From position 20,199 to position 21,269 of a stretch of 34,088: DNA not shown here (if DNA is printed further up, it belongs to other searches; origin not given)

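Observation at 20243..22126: Self-contained two-gene operon of unknown function (wHTH protein + double-wHTH/PLD-fold HDR protein): candidate new defence or regulatory module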

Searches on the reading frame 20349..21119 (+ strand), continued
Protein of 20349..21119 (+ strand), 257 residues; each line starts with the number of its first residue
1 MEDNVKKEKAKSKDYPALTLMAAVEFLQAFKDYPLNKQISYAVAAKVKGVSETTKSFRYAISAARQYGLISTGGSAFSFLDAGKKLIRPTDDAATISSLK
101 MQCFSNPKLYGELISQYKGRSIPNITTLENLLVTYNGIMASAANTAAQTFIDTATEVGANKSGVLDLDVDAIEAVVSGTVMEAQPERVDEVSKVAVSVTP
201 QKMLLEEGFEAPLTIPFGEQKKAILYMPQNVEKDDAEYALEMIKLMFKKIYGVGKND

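Call 93: find_encoding_contigs(protein=P0079, flank=10000, max_places=3)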
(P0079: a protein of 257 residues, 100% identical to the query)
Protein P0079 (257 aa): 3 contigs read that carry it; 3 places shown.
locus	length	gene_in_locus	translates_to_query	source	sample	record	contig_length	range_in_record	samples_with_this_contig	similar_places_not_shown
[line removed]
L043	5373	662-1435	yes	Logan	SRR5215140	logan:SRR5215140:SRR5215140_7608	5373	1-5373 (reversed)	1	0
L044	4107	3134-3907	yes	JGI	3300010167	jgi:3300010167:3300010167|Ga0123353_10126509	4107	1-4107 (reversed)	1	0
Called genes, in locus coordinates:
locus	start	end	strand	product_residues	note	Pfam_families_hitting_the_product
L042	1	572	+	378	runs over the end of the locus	PF00155:Aminotran_1_2, PF00266:Aminotran_5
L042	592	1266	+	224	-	PF00106:adh_short, PF08659:KR, PF13561:adh_short_C2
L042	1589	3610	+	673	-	PF00912:Transgly, PF00905:Transpeptidase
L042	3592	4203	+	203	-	-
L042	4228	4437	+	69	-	-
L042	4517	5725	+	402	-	PF22025:ThiI_fer, PF02926:THUMP, PF02568:ThiI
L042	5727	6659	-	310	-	-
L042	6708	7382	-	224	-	PF05013:FGase (weak)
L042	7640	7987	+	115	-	-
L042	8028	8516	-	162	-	-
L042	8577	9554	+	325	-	PF02661:Fic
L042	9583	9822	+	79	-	-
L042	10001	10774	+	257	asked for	-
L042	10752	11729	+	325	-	-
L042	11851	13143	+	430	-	PF00145:DNA_methylase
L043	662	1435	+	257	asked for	-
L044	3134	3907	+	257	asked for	-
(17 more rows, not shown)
